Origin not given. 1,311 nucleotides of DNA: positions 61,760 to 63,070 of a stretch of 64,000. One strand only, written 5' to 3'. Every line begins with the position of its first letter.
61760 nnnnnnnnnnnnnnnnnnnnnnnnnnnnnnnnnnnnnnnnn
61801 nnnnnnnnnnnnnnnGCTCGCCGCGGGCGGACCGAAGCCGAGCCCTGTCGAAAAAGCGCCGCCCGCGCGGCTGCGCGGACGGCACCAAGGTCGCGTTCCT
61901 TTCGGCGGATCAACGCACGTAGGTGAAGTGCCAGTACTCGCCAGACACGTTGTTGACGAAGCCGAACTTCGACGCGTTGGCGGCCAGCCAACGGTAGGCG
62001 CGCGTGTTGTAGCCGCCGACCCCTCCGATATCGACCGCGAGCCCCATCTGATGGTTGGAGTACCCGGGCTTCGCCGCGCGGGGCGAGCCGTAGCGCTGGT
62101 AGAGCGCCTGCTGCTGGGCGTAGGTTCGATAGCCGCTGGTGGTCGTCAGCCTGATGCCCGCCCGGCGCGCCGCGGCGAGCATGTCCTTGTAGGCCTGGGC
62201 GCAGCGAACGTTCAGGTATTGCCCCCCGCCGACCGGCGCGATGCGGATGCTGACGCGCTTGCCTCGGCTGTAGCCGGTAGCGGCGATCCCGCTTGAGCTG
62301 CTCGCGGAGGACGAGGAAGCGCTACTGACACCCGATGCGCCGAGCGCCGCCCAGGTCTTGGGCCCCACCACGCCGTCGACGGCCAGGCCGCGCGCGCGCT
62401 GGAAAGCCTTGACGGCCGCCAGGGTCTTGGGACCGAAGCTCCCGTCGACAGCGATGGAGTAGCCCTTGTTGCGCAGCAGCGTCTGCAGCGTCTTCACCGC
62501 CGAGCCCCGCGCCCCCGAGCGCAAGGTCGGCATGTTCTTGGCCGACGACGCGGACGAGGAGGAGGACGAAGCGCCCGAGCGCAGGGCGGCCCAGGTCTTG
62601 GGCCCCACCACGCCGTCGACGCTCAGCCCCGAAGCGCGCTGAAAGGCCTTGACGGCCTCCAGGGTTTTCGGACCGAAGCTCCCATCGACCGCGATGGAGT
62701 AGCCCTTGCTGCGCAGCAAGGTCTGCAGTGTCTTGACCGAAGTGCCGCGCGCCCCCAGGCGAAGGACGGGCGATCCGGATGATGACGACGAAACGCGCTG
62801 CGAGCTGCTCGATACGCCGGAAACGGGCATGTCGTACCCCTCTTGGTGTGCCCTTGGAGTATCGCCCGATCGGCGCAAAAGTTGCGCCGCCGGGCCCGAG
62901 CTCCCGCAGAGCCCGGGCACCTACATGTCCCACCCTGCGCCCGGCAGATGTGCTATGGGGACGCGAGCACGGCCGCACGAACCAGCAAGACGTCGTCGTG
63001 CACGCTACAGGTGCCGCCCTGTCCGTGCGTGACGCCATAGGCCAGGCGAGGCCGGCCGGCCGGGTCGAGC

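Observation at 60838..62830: Second hydrolase-partner module: M15 peptidase with two PG-binding domains but no secretion signal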

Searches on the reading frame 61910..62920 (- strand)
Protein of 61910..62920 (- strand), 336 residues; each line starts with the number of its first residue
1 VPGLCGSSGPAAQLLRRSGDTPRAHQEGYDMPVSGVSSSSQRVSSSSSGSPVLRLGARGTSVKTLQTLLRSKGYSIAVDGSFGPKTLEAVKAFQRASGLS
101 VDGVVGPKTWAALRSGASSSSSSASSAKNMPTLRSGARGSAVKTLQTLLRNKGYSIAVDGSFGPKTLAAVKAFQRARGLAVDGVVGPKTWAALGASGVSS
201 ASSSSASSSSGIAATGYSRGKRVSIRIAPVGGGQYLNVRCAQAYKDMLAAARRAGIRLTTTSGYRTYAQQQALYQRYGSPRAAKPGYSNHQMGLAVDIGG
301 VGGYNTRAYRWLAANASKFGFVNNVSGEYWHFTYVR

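Call 3: search_protein_families(library=pfam, proteins=[window:61910-62920:-], max_evalue=0.01)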
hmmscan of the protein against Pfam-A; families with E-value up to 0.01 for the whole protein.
window:61910-62920:- (336 aa): 4 families
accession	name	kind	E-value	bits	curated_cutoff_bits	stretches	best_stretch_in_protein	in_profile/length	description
PF01471.23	PG_binding_1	-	9.2e-44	147.9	23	2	138-193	1-57/57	Putative peptidoglycan binding domain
PF09374.15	PG_binding_3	-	1.8e-26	92.5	24.6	3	141-174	2-33/76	Predicted Peptidoglycan domain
PF02557.22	VanY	-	1.1e-20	74.2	25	1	234-335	2-130/132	D-alanyl-D-alanine carboxypeptidase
PF18979.5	DUF5715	-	0.0075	16.4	26.8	0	240-298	63-117/171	Family of unknown function (DUF5715)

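Call 4: search_protein_families(library=ncbifam, proteins=[window:61910-62920:-], max_evalue=0.01)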
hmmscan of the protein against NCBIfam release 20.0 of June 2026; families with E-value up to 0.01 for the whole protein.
window:61910-62920:- (336 aa): 15 families
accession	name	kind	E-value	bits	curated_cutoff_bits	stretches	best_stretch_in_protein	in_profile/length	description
NF052335.1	PdgHdaseHSB129560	equivalog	1.5e-52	179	500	2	44-193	191-328/330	peptidoglycan hydrolase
TIGR02869.1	spore_SleB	equivalog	8.1e-36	123.8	236.5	2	128-208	2-83/201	spore cortex-lytic enzyme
NF052336.1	PdgHdaseHSB100310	equivalog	2.9e-35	122.1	500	2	122-200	174-253/316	peptidoglycan hydrolase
NF040573.1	holin_dep_muram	equivalog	6.2e-15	55.5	240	2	137-174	93-130/200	holin-associated N-acetylmuramidase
NF000473.1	vanY_BG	exception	1.2e-13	51.1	400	1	225-328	116-245/274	VanY-B/VanY-G family D-Ala-D-Ala carboxypeptidase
NF000472.1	vanY_AFMPt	exception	1.5e-13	50.5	425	1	235-323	97-188/283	VanY-A/VanY-F/VanY-M family D-Ala-D-Ala carboxypeptidase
NF052377.1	lmo1851_S41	exception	4.7e-13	48.6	725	2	51-113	382-445/468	lmo1851 family serine protease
TIGR03979.1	His_Ser_Rich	equivalog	2.6e-12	47.1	121.65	2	119-195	114-188/190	His-Xaa-Ser repeat protein HxsA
NF038080.1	PG_bind_siph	domain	6.3e-12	45.6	55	2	133-193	7-74/76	peptidoglycan-binding protein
NF004786.0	PRK06132.1-3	equivalog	6.7e-12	44.9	329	2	136-184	218-266/418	hypothetical protein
NF041194.1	LD_carboxy_LdcB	exception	3.4e-11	43.5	275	1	239-323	37-133/180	LD-carboxypeptidase LdcB/DacB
NF007891.0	PRK10594.1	equivalog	2.5e-10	39.8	425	2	63-113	300-349/617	L,D-transpeptidase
NF000380.1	vanXY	equivalog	2.4e-07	30.5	250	1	235-299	31-102/179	D,D-carboxypeptidase/D,D-dipeptidase VanXY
NF000086.1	vanY_far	exception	0.00075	19.3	250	1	250-334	81-169/196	D,D-peptidase/D,D-carboxypeptidase VanY-N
NF007557.0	PRK10178.1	equivalog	0.0019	17.9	176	1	235-299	41-107/188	D-alanyl-D-alanine dipeptidase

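Call 7: find_homologous_proteins(query=window:61910-62830:-, max_evalue=0.00001)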
Query window:61910-62830:- (306 aa): 290 proteins with E <= 0.00001 among 8000 candidates; the best 120 are listed.
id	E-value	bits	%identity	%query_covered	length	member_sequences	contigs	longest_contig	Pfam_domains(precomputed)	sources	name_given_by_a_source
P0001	6.5e-186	634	100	100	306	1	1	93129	PF02557.23,PF09374.16,PF01471.24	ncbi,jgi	ncbi:MAG: peptidoglycan-binding protein [Myxococcales bacterium]|jgi:peptidoglycan hydrolase-like pr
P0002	2.4e-163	560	88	94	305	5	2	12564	PF02557.23,PF09374.16,PF01471.24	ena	-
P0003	1.4e-124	433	53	93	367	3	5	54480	PF02557.23,PF09374.16,PF01471.24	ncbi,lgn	-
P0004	3.7e-124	432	52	94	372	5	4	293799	PF02557.23,PF09374.16,PF07283.17,PF01471.24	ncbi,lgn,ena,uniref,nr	ncbi:MAG: peptidase [Archangium gephyra]|uniref:Peptidase n=1 Tax=Archangium gephyra TaxID=48 RepID=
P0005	3.2e-113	396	63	99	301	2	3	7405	PF02557.23,PF09374.16,PF01471.24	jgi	-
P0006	4.3e-111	389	49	99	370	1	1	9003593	PF02557.23,PF09374.16,PF08823.17,PF01471.24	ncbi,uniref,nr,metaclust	ncbi:peptidoglycan-binding protein [Corallococcus macrosporus]|uniref:Penicillin-resistant DD-carbox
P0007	4.2e-105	369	60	100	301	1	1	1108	PF02557.23,PF09374.16,PF01471.24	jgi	-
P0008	1.1e-104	368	61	93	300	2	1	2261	PF02557.23,PF09374.16,PF01471.24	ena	-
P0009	2.3e-103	364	64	86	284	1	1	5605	PF02557.23,PF09374.16,PF01471.24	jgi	jgi:peptidoglycan hydrolase-like protein with peptidoglycan-binding domain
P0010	2.4e-95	337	55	100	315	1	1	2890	PF02557.23,PF09374.16,PF01471.24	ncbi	-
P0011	1.6e-94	335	55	96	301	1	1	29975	PF02557.23,PF09374.16,PF01471.24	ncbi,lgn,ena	-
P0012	1.8e-94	334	55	93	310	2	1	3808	PF02557.23,PF09374.16,PF01471.24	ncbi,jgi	jgi:peptidoglycan hydrolase-like protein with peptidoglycan-binding domain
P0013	2.2e-94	334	56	93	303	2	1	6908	PF02557.23,PF09374.16,PF01471.24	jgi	jgi:peptidoglycan hydrolase-like protein with peptidoglycan-binding domain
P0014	2.2e-94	334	55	93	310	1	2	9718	PF02557.23,PF09374.16,PF01471.24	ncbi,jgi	jgi:peptidoglycan hydrolase-like protein with peptidoglycan-binding domain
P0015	9.7e-94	332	54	93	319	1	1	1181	PF02557.23,PF09374.16,PF01471.24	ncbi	-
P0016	5.0e-92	326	54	93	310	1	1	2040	PF02557.23,PF09374.16,PF01471.24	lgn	-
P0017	1.3e-90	322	48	95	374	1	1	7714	PF02557.23,PF09374.16,PF08823.17,PF01471.24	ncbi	-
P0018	1.7e-90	321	49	48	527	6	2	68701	PF05257.23,PF09374.16,PF01471.24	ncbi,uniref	ncbi:peptidoglycan-binding protein [Streptomyces sp. NPDC001982]|uniref:peptidoglycan-binding protei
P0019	2.2e-90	321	56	100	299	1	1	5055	PF02557.23,PF09374.16,PF01471.24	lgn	-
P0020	2.0e-89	318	56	89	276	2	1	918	PF02557.23,PF09374.16,PF01471.24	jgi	jgi:peptidoglycan hydrolase-like protein with peptidoglycan-binding domain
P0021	1.7e-87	311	51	96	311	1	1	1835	PF02557.23,PF09374.16,PF01471.24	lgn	-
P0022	9.7e-86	306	51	99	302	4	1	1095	PF02557.23,PF09374.16,PF01471.24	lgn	-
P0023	1.4e-84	302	68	67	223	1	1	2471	PF02557.23,PF09374.16,PF01471.24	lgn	-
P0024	2.2e-84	301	66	67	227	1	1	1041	PF02557.23,PF09374.16,PF01471.24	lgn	-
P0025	2.3e-83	298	65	67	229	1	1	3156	PF02557.23,PF09374.16,PF01471.24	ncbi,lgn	-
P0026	4.4e-82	294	63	67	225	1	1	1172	PF02557.23,PF09374.16,PF01471.24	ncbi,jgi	-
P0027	6.8e-81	290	64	67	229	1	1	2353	PF02557.23,PF09374.16,PF01471.24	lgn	-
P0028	6.7e-79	283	63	67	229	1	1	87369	PF02557.23,PF09374.16,PF01471.24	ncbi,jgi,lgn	ncbi:MAG TPA: M15 family metallopeptidase [Myxococcales bacterium]|jgi:peptidoglycan hydrolase-like 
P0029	3.4e-78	281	63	67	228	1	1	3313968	PF02557.23,PF09374.16,PF01471.24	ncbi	ncbi:MAG: M15 family metallopeptidase [Myxococcales bacterium]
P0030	4.6e-78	281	53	95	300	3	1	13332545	PF02557.23,PF09374.16,PF01471.24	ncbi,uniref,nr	ncbi:peptidase [Archangium violaceum]|uniref:peptidoglycan-binding protein n=1 Tax=Archangium violac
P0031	5.4e-78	280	54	95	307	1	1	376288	PF02557.23,PF09374.16,PF08823.17,PF01471.24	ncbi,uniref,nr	ncbi:peptidoglycan-binding protein [Vitiosangium sp. GDMCC 1.1324]|uniref:peptidoglycan-binding prot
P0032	5.8e-78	280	62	67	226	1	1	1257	PF02557.23,PF09374.16,PF01471.24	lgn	-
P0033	2.0e-77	278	45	92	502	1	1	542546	PF02557.23,PF09374.16,PF08823.17,PF01471.24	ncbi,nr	ncbi:MAG: peptidoglycan-binding protein [Myxococcales bacterium]|nr:peptidoglycan-binding protein [M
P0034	4.2e-76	274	54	93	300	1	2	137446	PF02557.23,PF09374.16,PF08823.17,PF01471.24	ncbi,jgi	jgi:peptidoglycan hydrolase-like protein with peptidoglycan-binding domain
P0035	6.0e-76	274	52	96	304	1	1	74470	PF02557.23,PF09374.16,PF08823.17,PF01471.24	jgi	jgi:peptidoglycan hydrolase-like protein with peptidoglycan-binding domain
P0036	6.3e-76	274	58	71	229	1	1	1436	PF02557.23,PF09374.16,PF01471.24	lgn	-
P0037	7.3e-76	273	50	92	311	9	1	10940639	PF02557.23,PF09374.16,PF08823.17,PF01471.24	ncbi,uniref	ncbi:peptidoglycan-binding protein [Archangium gephyra]|uniref:peptidoglycan-binding protein n=1 Tax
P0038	1.4e-75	272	52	97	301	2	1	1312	PF02557.23,PF09374.16,PF08823.17,PF01471.24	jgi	-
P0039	1.6e-75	272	63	66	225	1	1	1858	PF02557.23,PF09374.16,PF01471.24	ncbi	-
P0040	2.5e-75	272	51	92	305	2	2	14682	PF02557.23,PF09374.16,PF08823.17,PF01471.24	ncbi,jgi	jgi:peptidoglycan hydrolase-like protein with peptidoglycan-binding domain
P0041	3.1e-75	271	52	92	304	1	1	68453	PF02557.23,PF09374.16,PF08823.17,PF01471.24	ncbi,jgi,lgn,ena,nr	ncbi:MAG TPA: peptidoglycan-binding protein [Archangium sp.]|nr:peptidoglycan-binding protein [Archa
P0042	5.1e-75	271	51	94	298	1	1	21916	PF02557.23,PF09374.16,PF01471.24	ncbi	-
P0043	2.0e-74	269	52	98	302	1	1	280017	PF02557.23,PF09374.16,PF08823.17,PF01471.24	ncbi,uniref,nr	ncbi:peptidoglycan-binding protein [Pyxidicoccus trucidator]|uniref:peptidoglycan-binding protein n=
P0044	2.3e-74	268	52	94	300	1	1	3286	PF02557.23,PF09374.16,PF08823.17,PF01471.24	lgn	-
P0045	2.7e-74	268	51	98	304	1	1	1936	PF02557.23,PF09374.16,PF08823.17,PF01471.24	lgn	-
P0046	4.6e-74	267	51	98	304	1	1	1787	PF02557.23,PF09374.16,PF08823.17,PF01471.24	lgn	-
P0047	1.2e-73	266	52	45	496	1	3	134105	PF09374.16,PF00877.26,PF01471.24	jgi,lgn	jgi:peptidoglycan hydrolase-like protein with peptidoglycan-binding domain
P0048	1.2e-73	266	49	96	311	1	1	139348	PF02557.23,PF09374.16,PF08823.17,PF01471.24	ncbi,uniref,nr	ncbi:MAG TPA: peptidoglycan-binding protein [Archangium sp.]|uniref:peptidoglycan-binding protein n=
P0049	2.0e-73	265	50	99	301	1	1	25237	PF02557.23,PF09374.16,PF08823.17,PF01471.24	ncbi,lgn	ncbi:peptidoglycan-binding protein [Pyxidicoccus sp. 3LFB2]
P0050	2.7e-73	265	50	98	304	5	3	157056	PF02557.23,PF09374.16,PF08823.17,PF01471.24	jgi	jgi:peptidoglycan hydrolase-like protein with peptidoglycan-binding domain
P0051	2.9e-73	265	50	88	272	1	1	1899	PF02557.23,PF09374.16,PF01471.24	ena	-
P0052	7.3e-73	263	52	95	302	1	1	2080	PF02557.23,PF09374.16,PF08823.17,PF01471.24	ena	-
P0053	8.7e-73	263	49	94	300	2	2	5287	PF02557.23,PF09374.16,PF01471.24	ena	-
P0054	1.0e-72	263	52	95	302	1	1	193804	PF02557.23,PF09374.16,PF08823.17,PF01471.24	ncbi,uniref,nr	ncbi:peptidoglycan-binding protein [Myxococcus sp. RHSTA-1-4]|uniref:peptidoglycan-binding protein n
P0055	1.8e-72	262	52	89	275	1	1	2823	PF02557.23,PF09374.16,PF01471.24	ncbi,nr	ncbi:MAG TPA: peptidoglycan-binding protein [Myxococcaceae bacterium]|nr:peptidoglycan-binding prote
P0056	1.8e-72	262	52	93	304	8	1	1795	PF02557.23,PF09374.16,PF08823.17,PF01471.24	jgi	jgi:peptidoglycan hydrolase-like protein with peptidoglycan-binding domain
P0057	2.4e-72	262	51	93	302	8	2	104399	PF02557.23,PF09374.16,PF08823.17,PF01471.24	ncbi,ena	-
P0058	4.3e-72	261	44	47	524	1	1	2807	PF09374.16,PF08823.17,PF01471.24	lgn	-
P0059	7.9e-72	260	53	93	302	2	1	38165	PF02557.23,PF09374.16,PF08823.17,PF01471.24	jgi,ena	-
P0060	9.2e-72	260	51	93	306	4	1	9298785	PF02557.23,PF09374.16,PF01471.24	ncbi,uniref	ncbi:peptidoglycan-binding protein [Melittangium boletus]|uniref:peptidoglycan-binding protein n=1 T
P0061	1.1e-71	260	51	89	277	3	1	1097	PF02557.23,PF09374.16,PF08823.17,PF01471.24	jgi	jgi:peptidoglycan hydrolase-like protein with peptidoglycan-binding domain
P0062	4.1e-71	258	51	97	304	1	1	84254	PF02557.23,PF09374.16,PF08823.17,PF01471.24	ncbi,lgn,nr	ncbi:MAG: peptidoglycan-binding protein [Myxococcales bacterium]|nr:peptidoglycan-binding protein [M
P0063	5.6e-71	257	51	99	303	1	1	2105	PF02557.23,PF09374.16,PF01471.24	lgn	-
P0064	1.3e-70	256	45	46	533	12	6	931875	PF09374.16,PF08823.17,PF01471.24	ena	-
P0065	5.5e-70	254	59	66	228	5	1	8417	PF02557.23,PF09374.16,PF01471.24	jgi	jgi:hypothetical protein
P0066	5.9e-70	254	47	99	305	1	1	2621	PF02557.23,PF09374.16,PF08823.17,PF01471.24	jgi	jgi:peptidoglycan hydrolase-like protein with peptidoglycan-binding domain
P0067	1.3e-69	253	49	92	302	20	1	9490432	PF02557.23,PF09374.16,PF08823.17,PF01471.24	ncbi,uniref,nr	ncbi:penicillin-resistant DD-carboxypeptidase [Myxococcus hansupus]|uniref:Penicillin-resistant DD-c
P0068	2.6e-69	252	56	73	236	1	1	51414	PF02557.23,PF09374.16,PF01471.24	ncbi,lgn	ncbi:D-alanyl-D-alanine carboxypeptidase family protein [Pyxidicoccus sp. 3LFB2]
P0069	3.4e-69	251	52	89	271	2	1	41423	PF02557.23,PF09374.16,PF08823.17,PF01471.24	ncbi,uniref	ncbi:peptidoglycan-binding protein [Pyxidicoccus fallax]|uniref:peptidoglycan-binding protein n=1 Ta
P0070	5.1e-69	251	49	98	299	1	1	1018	PF02557.23,PF09374.16,PF08823.17,PF01471.24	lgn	-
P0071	9.9e-69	250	59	70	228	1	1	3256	PF02557.23,PF09374.16,PF01471.24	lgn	-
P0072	3.0e-68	248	57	69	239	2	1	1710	PF02557.23,PF09374.16,PF01471.24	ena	-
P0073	3.4e-68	248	50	93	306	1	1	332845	PF02557.23,PF09374.16,PF01471.24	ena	-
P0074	7.4e-68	247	57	67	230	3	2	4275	PF02557.23,PF09374.16,PF01471.24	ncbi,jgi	jgi:lysozyme family protein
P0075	1.1e-67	246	57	72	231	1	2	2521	PF02557.23,PF09374.16,PF01471.24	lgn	-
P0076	1.3e-67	246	56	69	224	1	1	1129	PF02557.23,PF09374.16,PF01471.24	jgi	jgi:hypothetical protein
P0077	2.0e-67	246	44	92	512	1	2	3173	PF02557.23,PF09374.16,PF08823.17,PF01471.24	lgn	-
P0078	2.6e-67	245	58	67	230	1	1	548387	PF02557.23,PF09374.16,PF01471.24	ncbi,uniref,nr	ncbi:D-alanyl-D-alanine carboxypeptidase family protein [Hyalangium gracile]|uniref:D-alanyl-D-alani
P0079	1.2e-66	243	60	66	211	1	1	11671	PF02557.23,PF09374.16,PF01471.24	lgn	-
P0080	2.2e-65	239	60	49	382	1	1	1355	PF09374.16,PF08823.17,PF01471.24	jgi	jgi:peptidoglycan hydrolase-like protein with peptidoglycan-binding domain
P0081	4.1e-65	238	43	94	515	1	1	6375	PF02557.23,PF08823.17,PF01471.24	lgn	-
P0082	4.6e-64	235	52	72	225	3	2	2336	PF02557.23,PF01471.24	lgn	-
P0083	5.7e-63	231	56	67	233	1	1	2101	PF02557.23,PF09374.16,PF01471.24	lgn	-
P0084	2.5e-59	219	51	71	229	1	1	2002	PF02557.23,PF09374.16,PF01471.24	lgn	-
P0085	2.8e-58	216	53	67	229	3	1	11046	PF02557.23,PF09374.16,PF01471.24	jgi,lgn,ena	-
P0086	2.8e-58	216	49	47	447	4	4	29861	PF09374.16,PF01510.31,PF01471.24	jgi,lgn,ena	-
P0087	4.2e-57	212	53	66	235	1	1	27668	PF02557.23,PF09374.16,PF01471.24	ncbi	ncbi:MAG: D-alanyl-D-alanine carboxypeptidase family protein [Myxococcota bacterium]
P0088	8.9e-57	211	46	45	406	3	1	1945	PF09374.16,PF08823.17,PF01471.24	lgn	-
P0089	1.1e-56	210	50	51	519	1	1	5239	PF05257.23,PF09374.16,PF01471.24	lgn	-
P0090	3.1e-56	209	54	48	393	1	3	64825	PF05257.23,PF09374.16,PF08823.17,PF01471.24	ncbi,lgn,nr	ncbi:MAG: peptidoglycan-binding protein [Myxococcaceae bacterium]|nr:peptidoglycan-binding protein [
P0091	6.1e-56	208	46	53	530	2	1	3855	PF09374.16,PF17243.8,PF08823.17,PF01471.24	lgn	-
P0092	2.3e-54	203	52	71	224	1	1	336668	PF02557.23,PF09374.16,PF01471.24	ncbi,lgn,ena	ncbi:MAG: D-alanyl-D-alanine carboxypeptidase family protein [Myxococcaceae bacterium]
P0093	4.6e-54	202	50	71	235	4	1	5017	PF02557.23,PF09374.16,PF01471.24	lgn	-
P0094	9.3e-54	201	53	46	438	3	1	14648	PF09374.16,PF01510.31,PF01471.24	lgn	-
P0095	2.4e-53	199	42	47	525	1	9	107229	PF09374.16,PF17243.8,PF08823.17,PF01471.24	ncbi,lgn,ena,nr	ncbi:MAG: peptidoglycan-binding protein [Clostridia bacterium]|nr:peptidoglycan-binding protein [Clo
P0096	2.7e-52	196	55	47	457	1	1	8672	PF09374.16,PF00877.26,PF01471.24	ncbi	-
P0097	3.8e-52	196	52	66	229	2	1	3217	PF02557.23,PF09374.16,PF01471.24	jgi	-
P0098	6.2e-52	195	51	53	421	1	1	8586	PF05257.23,PF09374.16,PF08823.17,PF01471.24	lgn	-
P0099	6.3e-52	195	51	66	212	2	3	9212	PF02557.23,PF09374.16,PF01471.24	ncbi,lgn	-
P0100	1.6e-51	193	54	47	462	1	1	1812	PF09374.16,PF00877.26,PF01471.24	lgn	-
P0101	2.0e-51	193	56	47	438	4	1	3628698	PF09374.16,PF00877.26,PF01471.24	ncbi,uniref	ncbi:peptidoglycan-binding protein [Brachybacterium sp. UNK5269]|uniref:C40 family peptidase n=1 Tax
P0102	2.1e-51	193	37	58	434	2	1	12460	PF09374.16,PF08823.17,PF01471.24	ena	-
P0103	3.4e-51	192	53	53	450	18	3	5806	PF09374.16,PF00877.26,PF01471.24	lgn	-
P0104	1.1e-50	191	52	51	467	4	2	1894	PF09374.16,PF00877.26,PF01471.24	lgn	-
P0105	1.2e-50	191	51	55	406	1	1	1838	PF09374.16,PF00877.26,PF01471.24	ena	-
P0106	4.0e-50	189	50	67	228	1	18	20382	PF02557.23,PF01471.24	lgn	-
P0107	5.1e-50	189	52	49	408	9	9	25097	PF09374.16,PF00877.26,PF01471.24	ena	-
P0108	2.7e-49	186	52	49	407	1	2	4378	PF09374.16,PF00877.26,PF01471.24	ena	-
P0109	4.9e-49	185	51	54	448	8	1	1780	PF09374.16,PF00877.26,PF01471.24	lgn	-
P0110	5.3e-49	185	47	47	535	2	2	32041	PF09374.16,PF08823.17,PF01471.24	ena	-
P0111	5.7e-49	185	47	52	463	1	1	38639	PF09374.16,PF08823.17,PF01471.24,PF08239.18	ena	-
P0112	6.1e-49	185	50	67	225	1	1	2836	PF02557.23,PF01471.24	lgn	-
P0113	3.1e-48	183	49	67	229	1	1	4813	PF02557.23,PF01471.24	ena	-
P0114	7.9e-47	178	44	45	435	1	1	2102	PF09374.16,PF08823.17,PF01471.24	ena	-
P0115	3.0e-46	176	47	47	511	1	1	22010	PF09374.16,PF01471.24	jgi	jgi:peptidoglycan hydrolase-like protein with peptidoglycan-binding domain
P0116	3.0e-46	176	49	66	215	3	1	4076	PF02557.23,PF01471.24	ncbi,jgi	jgi:peptidoglycan hydrolase-like protein with peptidoglycan-binding domain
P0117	3.1e-46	176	49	48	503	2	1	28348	PF09374.16,PF01471.24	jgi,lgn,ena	jgi:peptidoglycan hydrolase-like protein with peptidoglycan-binding domain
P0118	6.7e-46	175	43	51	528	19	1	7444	PF09374.16,PF17243.8,PF08823.17,PF01471.24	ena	-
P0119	1.5e-45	174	48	67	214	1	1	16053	PF02557.23,PF01471.24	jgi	jgi:peptidoglycan hydrolase-like protein with peptidoglycan-binding domain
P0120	1.6e-45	174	48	48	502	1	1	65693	PF09374.16,PF01471.24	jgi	jgi:peptidoglycan hydrolase-like protein with peptidoglycan-binding domain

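Call 10: find_encoding_contigs(protein=P0067, flank=8000, max_places=4)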
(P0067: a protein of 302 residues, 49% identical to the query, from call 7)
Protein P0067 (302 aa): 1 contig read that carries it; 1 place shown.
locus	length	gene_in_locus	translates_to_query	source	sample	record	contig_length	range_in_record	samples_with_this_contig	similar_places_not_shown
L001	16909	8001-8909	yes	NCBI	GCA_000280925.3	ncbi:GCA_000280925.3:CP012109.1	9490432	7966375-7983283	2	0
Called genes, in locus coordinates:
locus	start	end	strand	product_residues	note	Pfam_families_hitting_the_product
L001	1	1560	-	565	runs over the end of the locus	PF01476:LysM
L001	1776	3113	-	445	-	PF07396:Porin_O_P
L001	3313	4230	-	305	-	PF01435:Peptidase_M48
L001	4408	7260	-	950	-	PF13575:DUF4135, PF05147:LANC_like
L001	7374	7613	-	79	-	PF19740:DUF6229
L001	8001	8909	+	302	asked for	PF01471:PG_binding_1, PF08823:PG_binding_2 (faint), PF09374:PG_binding_3 (faint), PF01471:PG_binding_1, PF02557:VanY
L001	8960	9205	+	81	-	-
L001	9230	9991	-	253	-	-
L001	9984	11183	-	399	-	PF02463:SMC_N (weak), PF13175:AAA_15, PF13476:AAA_23, PF13304:AAA_21, PF13175:AAA_15 (weak)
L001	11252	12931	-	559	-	PF02463:SMC_N (faint), PF00005:ABC_tran, PF13304:AAA_21 (faint), PF13476:AAA_23 (faint), PF13555:AAA_29 (faint), PF12848:ABC_tran_Xtn, PF00005:ABC_tran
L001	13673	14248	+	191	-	PF07791:Imm11 (weak)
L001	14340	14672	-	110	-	PF11196:DUF2834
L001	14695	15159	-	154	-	PF12973:Cupin_7, PF07883:Cupin_2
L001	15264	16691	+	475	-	PF00392:GntR, PF00155:Aminotran_1_2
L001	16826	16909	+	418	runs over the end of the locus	PF04545:Sigma70_r4 (weak), PF08281:Sigma70_r4_2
